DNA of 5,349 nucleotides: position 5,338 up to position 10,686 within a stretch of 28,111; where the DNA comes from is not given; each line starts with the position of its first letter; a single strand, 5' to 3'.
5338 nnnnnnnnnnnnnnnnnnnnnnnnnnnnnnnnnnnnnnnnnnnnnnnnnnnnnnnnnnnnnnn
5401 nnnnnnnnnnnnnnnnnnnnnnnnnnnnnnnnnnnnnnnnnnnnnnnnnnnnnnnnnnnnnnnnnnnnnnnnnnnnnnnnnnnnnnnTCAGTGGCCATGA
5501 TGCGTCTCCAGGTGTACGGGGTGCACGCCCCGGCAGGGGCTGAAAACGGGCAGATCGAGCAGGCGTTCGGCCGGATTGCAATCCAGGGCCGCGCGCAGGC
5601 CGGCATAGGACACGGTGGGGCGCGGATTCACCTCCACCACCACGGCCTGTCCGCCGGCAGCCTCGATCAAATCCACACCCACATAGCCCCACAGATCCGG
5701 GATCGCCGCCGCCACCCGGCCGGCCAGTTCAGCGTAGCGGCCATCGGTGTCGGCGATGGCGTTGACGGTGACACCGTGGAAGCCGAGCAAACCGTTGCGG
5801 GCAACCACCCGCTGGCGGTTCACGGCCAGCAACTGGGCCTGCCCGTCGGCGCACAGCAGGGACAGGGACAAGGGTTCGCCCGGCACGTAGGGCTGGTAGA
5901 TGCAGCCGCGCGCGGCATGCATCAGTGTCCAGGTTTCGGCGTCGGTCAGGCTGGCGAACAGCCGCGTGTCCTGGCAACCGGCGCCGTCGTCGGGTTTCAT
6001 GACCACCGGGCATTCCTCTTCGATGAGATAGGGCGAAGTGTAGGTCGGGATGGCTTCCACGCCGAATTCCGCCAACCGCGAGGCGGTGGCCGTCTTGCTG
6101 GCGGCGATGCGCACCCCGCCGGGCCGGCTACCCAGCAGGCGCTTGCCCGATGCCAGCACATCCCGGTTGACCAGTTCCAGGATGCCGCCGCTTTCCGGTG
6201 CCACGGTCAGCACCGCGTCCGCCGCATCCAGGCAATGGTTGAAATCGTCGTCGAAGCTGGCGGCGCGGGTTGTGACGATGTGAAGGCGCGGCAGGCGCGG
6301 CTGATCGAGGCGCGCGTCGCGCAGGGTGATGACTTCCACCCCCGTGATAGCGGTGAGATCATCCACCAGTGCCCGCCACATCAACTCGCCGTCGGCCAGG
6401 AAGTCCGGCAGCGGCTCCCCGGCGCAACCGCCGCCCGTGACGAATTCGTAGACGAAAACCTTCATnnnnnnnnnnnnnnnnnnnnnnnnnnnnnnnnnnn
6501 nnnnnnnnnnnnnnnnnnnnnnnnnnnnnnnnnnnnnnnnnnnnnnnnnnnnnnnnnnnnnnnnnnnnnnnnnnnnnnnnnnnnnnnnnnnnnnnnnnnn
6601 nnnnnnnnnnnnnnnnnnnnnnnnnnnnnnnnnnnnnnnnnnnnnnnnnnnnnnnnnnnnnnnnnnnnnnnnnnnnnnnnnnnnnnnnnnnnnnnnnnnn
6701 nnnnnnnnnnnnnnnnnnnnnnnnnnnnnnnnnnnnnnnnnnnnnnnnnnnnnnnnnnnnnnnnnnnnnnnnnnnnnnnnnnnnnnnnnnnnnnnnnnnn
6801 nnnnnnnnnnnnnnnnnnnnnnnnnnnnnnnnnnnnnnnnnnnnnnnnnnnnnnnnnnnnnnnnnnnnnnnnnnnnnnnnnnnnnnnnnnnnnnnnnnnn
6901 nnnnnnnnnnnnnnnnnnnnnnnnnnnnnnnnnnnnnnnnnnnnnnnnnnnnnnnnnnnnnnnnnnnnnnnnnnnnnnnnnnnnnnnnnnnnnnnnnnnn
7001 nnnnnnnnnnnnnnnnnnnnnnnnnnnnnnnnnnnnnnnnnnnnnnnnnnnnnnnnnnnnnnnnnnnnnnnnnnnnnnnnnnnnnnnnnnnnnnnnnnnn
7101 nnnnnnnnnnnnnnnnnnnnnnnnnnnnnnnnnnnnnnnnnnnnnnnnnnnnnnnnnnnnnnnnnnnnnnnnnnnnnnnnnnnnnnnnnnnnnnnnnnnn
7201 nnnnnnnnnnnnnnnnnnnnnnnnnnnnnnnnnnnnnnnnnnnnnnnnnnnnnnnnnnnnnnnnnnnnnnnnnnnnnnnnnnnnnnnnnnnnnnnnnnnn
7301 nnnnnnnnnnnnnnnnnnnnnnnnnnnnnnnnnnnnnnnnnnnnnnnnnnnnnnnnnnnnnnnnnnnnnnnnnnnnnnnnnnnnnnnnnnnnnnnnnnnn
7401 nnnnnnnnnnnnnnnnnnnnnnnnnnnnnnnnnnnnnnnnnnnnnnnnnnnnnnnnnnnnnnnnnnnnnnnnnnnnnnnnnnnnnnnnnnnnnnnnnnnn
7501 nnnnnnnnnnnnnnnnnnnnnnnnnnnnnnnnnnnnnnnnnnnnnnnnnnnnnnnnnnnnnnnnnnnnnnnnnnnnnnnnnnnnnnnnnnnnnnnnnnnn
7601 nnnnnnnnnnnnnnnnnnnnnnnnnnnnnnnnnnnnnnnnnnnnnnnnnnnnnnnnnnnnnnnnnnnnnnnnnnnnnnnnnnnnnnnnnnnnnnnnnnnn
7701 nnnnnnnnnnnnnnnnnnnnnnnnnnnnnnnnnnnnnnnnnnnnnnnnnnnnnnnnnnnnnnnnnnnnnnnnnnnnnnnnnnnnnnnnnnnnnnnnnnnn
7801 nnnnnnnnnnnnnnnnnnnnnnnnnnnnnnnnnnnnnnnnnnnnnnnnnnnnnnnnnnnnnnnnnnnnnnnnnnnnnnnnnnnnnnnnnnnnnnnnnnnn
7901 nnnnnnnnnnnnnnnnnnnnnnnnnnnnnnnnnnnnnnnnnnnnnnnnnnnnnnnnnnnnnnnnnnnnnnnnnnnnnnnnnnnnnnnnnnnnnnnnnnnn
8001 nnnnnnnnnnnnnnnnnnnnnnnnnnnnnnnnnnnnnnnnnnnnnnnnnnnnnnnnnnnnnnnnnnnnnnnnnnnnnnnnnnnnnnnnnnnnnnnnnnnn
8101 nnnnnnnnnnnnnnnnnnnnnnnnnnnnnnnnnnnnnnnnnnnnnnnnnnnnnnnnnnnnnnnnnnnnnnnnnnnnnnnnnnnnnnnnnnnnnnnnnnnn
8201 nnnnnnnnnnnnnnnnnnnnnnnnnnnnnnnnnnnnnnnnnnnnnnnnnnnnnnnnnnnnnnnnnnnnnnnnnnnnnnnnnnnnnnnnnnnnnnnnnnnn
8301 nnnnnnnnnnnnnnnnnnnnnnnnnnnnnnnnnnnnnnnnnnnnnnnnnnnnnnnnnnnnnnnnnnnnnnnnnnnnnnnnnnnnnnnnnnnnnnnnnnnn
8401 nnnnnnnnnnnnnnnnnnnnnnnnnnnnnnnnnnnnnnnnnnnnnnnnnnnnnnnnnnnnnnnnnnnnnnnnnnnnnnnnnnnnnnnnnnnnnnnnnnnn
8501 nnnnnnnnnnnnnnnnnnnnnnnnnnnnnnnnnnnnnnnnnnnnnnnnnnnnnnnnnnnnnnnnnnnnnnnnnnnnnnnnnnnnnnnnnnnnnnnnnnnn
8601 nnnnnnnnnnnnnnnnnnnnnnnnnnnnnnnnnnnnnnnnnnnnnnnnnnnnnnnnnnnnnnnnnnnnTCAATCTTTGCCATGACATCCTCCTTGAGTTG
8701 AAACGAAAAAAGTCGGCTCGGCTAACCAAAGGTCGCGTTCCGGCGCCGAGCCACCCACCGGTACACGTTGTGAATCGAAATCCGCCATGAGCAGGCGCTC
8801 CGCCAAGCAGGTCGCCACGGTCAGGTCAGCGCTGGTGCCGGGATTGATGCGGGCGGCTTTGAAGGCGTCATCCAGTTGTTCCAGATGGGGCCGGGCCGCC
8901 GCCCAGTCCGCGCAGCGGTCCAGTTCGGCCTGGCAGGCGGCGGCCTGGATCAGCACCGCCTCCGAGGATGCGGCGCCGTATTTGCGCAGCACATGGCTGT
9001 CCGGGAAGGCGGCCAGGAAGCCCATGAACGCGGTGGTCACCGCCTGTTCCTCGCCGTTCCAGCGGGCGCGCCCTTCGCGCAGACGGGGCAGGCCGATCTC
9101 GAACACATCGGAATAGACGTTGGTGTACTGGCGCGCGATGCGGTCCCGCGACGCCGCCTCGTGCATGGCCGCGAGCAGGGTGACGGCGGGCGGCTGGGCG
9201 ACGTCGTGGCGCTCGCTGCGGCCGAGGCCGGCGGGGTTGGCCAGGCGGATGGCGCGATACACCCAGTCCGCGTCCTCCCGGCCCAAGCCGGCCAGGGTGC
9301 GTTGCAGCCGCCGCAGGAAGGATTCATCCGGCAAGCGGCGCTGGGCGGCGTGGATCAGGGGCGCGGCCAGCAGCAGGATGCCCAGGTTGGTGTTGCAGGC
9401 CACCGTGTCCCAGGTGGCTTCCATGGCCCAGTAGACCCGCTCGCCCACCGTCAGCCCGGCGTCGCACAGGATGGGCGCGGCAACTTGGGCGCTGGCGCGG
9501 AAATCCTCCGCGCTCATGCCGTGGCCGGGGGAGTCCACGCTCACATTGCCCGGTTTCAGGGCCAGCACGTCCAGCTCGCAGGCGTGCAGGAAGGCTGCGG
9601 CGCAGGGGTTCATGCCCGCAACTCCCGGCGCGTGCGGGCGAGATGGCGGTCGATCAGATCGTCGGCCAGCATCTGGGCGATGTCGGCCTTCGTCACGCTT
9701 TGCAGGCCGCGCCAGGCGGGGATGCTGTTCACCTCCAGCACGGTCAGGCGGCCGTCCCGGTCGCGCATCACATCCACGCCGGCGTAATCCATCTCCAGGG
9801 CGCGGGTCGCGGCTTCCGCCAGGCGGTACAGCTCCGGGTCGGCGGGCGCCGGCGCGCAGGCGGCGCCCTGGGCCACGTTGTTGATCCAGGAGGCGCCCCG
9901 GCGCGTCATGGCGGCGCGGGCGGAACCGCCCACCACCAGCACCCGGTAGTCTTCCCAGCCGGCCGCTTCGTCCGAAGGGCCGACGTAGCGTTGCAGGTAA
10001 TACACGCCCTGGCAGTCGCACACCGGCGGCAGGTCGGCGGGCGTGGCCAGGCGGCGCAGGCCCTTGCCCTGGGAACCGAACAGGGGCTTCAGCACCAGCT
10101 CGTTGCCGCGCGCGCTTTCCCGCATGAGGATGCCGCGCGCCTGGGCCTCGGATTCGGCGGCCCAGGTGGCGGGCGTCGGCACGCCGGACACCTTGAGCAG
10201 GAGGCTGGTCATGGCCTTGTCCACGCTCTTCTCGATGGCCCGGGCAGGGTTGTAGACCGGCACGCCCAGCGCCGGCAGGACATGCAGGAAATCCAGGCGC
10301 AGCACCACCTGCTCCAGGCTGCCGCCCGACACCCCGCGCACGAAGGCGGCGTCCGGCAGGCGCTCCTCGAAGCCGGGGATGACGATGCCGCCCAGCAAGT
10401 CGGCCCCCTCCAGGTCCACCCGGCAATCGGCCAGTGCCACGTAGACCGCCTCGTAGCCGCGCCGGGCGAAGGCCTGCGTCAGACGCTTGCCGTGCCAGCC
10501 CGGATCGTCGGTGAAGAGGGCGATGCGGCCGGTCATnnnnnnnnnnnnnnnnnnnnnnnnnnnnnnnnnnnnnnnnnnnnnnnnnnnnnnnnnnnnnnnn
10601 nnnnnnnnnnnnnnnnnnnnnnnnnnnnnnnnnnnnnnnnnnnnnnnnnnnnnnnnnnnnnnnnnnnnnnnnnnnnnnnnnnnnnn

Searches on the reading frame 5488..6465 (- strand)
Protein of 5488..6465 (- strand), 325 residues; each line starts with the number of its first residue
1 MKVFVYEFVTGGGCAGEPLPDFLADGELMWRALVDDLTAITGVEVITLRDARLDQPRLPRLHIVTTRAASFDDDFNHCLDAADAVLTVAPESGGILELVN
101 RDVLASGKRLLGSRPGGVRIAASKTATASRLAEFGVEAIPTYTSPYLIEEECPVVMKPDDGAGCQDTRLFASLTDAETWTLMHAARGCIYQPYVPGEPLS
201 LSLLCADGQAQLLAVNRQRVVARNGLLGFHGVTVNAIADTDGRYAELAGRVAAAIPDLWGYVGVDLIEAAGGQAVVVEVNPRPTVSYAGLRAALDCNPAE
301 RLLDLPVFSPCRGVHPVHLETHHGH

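Call 8: search_protein_families(library=ncbifam, proteins=[window:5488-6465:-], max_evalue=0.00001)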
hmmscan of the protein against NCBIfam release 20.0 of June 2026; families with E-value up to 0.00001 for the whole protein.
window:5488-6465:- (325 aa): 2 families
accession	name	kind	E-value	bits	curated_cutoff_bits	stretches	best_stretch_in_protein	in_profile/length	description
NF040722.1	MfnD_Meth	equivalog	1.5e-19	70.6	400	2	188-292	161-260/288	tyramine--L-glutamate ligase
NF002563.0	PRK02186.1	subfamily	1.5e-06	26.7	625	1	112-282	96-276/890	argininosuccinate lyase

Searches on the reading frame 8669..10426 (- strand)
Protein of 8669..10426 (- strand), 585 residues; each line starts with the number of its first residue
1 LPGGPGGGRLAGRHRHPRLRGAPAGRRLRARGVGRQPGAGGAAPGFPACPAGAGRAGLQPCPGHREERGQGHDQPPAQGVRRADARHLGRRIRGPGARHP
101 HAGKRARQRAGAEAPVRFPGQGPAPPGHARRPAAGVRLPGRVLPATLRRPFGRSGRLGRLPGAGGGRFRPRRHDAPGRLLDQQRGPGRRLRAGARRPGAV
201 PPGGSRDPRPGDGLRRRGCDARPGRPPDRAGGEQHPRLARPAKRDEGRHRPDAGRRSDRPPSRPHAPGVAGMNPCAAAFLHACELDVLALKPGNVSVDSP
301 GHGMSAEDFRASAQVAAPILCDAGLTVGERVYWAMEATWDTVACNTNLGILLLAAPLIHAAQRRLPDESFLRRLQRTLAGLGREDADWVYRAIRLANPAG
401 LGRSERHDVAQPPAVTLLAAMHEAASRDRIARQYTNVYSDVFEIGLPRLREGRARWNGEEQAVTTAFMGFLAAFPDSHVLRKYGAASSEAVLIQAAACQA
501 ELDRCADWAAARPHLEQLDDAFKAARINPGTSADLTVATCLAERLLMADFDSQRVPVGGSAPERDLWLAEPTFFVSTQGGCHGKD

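Call 10: search_protein_families(library=pfam, proteins=[window:8669-10426:-], max_evalue=0.001)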
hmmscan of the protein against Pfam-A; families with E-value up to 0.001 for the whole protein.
window:8669-10426:- (585 aa): 1 family
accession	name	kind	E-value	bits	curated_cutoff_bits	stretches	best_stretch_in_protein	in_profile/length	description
PF01874.21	CitG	-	9.3e-70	235.9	27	1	276-541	1-282/284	ATP:dephospho-CoA triphosphoribosyl transferase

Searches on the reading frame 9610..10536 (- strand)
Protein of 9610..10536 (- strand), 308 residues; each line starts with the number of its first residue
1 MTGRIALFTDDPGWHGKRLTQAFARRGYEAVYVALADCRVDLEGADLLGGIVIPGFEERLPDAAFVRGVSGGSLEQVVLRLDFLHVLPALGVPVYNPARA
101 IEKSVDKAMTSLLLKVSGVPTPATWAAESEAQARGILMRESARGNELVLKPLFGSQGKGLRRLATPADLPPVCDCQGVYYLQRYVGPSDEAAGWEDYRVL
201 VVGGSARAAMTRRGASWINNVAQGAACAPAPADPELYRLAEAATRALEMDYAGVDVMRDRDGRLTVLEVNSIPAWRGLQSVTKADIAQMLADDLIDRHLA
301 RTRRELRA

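Call 8: search_protein_families(library=ncbifam, proteins=[window:9610-10536:-], max_evalue=0.00001)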
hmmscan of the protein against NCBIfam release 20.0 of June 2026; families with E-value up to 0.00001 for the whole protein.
window:9610-10536:- (308 aa): 9 families
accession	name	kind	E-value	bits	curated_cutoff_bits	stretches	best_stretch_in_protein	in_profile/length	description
NF040720.1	MptN_Meth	equivalog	9.8e-54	182.4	350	1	8-294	5-290/291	tetrahydromethanopterin:alpha-L-glutamate ligase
TIGR00768.1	rimK_fam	subfamily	6.3e-43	147.1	143.4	1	5-292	2-274/276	RimK family alpha-L-glutamate ligase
TIGR02144.1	LysX_arch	equivalog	6.4e-32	110.8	275.6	1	86-295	67-276/281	lysine biosynthesis protein LysX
TIGR04356.1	grasp_GAK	hypoth_equivalog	1.8e-27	96.2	300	1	4-296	1-285/287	GAK system ATP-grasp enzyme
NF007764.0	PRK10446.1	equivalog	1.2e-15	57.6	331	1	86-300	79-291/300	30S ribosomal protein S6--L-glutamate ligase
TIGR02068.2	cya_phycin_syn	equivalog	3.1e-10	38.7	850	1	100-216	207-318/862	cyanophycin synthetase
TIGR04443.1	F420_CofF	equivalog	1.1e-08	34.4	300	1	82-296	68-280/283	coenzyme gamma-F420-2:alpha-L-glutamate ligase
NF038074.1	fam_STM4014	hypoth_equivalog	4.3e-07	29.6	175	0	196-271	241-325/349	STM4014 family protein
NF010623.0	PRK14016.1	subfamily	1.8e-06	26.4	877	0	101-215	209-318/871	cyanophycin synthetase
